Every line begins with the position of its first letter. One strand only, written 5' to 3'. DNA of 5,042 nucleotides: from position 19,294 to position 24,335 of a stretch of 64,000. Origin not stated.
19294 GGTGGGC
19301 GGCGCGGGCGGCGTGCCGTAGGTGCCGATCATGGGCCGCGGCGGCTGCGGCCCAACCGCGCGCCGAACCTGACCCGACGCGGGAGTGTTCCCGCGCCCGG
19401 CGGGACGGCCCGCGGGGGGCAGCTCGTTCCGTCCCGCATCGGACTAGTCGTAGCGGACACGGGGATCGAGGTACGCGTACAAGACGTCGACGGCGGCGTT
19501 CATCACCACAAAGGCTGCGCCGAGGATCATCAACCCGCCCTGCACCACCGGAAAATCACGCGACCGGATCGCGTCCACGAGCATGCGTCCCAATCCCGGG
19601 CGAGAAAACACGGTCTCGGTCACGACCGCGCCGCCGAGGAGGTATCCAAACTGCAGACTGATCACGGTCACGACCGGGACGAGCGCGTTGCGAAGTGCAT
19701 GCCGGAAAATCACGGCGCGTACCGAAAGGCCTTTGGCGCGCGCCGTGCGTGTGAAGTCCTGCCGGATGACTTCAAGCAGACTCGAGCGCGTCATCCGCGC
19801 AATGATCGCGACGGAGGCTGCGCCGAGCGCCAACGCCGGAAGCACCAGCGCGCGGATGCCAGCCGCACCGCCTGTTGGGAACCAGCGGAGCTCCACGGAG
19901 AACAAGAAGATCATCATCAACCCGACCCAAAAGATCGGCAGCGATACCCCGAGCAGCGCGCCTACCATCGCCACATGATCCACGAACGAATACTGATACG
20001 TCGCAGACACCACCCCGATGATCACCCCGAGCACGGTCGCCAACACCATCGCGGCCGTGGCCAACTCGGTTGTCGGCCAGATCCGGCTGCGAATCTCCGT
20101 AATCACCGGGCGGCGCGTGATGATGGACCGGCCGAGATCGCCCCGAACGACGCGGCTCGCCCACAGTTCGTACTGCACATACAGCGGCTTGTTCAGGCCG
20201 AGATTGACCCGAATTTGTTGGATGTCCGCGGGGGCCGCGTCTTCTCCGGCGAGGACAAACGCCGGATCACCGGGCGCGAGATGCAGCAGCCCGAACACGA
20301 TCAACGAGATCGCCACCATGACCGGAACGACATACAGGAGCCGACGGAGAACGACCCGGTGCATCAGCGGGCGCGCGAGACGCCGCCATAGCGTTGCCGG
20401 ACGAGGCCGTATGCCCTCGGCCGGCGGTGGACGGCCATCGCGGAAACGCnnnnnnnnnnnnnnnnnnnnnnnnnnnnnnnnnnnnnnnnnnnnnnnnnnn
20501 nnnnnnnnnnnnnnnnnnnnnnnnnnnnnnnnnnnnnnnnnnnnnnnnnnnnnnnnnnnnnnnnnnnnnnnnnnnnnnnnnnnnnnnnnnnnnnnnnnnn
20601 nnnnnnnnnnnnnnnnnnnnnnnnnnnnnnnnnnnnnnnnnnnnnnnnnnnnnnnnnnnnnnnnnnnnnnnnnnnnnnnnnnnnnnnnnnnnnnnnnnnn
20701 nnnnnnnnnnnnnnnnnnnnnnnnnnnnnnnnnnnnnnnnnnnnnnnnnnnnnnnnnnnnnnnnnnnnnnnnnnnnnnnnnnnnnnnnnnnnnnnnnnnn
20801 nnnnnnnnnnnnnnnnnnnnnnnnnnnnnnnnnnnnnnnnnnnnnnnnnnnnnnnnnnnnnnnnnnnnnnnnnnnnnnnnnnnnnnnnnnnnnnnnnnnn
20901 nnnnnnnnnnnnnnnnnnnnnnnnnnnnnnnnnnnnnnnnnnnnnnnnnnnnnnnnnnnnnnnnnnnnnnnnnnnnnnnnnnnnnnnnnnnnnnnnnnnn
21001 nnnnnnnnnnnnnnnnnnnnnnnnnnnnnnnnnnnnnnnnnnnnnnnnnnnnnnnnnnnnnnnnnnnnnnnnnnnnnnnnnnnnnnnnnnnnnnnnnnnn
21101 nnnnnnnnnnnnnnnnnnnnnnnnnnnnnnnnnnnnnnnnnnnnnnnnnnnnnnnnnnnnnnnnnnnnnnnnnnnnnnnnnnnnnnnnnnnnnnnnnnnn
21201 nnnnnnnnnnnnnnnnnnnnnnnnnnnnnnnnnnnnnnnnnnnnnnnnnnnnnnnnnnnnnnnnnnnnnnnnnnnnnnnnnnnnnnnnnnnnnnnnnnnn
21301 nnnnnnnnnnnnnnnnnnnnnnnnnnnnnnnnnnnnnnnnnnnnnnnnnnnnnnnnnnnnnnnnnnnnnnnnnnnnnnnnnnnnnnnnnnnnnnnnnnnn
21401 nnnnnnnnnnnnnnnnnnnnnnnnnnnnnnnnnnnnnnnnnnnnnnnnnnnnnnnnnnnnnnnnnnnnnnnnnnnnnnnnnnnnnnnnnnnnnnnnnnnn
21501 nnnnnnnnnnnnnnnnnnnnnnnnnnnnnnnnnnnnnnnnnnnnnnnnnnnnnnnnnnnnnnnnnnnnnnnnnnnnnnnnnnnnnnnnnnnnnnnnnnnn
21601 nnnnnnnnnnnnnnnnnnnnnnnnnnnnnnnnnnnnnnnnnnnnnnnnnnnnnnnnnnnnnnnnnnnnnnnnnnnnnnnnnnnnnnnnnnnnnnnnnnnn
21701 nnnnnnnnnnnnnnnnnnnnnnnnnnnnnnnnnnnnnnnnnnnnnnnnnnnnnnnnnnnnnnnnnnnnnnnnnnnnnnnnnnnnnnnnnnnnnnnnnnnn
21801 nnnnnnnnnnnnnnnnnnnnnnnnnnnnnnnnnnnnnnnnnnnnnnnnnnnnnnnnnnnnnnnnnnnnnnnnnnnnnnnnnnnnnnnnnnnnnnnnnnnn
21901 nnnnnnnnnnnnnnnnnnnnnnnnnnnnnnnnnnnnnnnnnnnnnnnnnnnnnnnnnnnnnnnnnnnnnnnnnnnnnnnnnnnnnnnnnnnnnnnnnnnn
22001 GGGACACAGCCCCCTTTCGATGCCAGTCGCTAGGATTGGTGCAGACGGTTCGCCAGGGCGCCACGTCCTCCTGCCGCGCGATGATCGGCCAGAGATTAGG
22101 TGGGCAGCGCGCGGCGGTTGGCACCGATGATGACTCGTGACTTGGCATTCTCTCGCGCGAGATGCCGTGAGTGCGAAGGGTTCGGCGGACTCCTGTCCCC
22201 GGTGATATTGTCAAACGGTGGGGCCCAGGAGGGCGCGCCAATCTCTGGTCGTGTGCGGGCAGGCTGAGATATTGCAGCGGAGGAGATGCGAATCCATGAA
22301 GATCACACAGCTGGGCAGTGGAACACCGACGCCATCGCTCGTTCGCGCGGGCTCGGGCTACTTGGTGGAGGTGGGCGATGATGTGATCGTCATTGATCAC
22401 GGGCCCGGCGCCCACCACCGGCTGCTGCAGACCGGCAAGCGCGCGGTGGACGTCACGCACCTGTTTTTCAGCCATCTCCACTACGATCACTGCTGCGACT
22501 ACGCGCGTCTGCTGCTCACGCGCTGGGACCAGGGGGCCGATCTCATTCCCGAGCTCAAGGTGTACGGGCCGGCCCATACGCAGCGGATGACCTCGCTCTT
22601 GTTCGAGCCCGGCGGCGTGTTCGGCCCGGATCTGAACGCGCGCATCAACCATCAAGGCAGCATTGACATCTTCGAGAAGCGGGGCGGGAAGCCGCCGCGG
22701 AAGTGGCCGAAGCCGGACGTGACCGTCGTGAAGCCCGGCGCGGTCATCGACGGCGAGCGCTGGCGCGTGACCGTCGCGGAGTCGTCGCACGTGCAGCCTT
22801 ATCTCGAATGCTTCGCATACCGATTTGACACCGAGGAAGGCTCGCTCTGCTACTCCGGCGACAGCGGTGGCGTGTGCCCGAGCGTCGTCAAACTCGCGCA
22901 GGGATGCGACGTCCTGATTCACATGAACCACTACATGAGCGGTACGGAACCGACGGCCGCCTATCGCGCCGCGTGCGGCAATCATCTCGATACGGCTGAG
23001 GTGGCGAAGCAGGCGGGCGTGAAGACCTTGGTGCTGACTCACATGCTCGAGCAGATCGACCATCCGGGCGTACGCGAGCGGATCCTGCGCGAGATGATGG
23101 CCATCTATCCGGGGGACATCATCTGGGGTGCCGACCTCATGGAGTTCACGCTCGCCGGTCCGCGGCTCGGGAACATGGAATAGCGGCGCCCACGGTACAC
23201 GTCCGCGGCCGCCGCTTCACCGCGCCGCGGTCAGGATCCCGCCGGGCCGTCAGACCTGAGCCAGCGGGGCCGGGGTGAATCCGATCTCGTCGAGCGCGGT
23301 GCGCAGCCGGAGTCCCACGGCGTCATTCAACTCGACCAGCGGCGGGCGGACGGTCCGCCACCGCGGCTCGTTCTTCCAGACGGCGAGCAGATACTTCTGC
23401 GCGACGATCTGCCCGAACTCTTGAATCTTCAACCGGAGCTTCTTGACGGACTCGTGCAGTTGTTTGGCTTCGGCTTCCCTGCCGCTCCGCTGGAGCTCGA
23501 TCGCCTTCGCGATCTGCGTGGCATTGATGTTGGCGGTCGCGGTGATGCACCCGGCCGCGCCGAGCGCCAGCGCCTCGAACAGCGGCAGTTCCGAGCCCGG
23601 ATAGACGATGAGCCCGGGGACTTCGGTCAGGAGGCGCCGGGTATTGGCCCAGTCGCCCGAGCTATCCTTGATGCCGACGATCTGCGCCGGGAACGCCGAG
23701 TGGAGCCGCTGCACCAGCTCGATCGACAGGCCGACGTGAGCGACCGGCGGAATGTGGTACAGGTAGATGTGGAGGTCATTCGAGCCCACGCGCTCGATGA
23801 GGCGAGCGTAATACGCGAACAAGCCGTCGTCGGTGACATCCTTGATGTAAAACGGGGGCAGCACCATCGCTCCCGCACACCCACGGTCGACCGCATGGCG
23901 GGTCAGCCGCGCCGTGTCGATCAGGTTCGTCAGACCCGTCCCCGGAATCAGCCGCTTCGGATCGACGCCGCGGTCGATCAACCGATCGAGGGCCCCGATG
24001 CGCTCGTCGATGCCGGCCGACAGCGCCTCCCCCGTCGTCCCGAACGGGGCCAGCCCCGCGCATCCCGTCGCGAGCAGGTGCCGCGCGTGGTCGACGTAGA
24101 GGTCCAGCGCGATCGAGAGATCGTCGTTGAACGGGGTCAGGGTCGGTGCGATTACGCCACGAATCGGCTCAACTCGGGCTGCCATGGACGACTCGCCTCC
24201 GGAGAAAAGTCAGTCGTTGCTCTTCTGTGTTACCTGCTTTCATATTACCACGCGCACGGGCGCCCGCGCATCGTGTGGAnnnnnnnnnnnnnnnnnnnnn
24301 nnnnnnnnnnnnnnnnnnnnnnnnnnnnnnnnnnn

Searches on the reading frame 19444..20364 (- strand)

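Call 32: search_protein_families(library=pfam, proteins=[window:19444-20364:-])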
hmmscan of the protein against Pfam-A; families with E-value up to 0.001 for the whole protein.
window:19444-20364:- (306 aa): 2 families
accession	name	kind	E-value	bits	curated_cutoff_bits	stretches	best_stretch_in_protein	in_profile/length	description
PF00528.27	BPD_transp_1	-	4.3e-40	137.8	26.4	1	113-304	1-183/184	Binding-protein-dependent transport system inner membrane component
PF19300.4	BPD_transp_1_N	-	7.4e-15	55.6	23.8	1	1-76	1-76/114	Binding-prot-dependent transport system membrane comp, N-term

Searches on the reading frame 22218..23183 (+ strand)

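Call 32: search_protein_families(library=pfam, proteins=[window:22218-23183:+])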
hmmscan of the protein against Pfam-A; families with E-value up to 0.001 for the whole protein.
window:22218-23183:+ (321 aa): 2 families
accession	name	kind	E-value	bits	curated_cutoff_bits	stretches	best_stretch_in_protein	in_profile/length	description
PF12706.13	Lactamase_B_2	-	9.5e-13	48.6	27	1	57-276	3-200/200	Beta-lactamase superfamily domain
PF00753.33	Lactamase_B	-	1.9e-10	41.4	22.7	1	44-275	5-196/196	Metallo-beta-lactamase superfamily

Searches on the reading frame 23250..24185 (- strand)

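Call 32: search_protein_families(library=pfam, proteins=[window:23250-24185:-])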
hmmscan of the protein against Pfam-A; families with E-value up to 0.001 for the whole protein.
window:23250-24185:- (311 aa): 1 family
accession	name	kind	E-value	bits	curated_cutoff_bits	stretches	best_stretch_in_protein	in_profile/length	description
PF00701.28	DHDPS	-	7.6e-40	136.9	22.1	1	9-298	3-286/289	Dihydrodipicolinate synthetase family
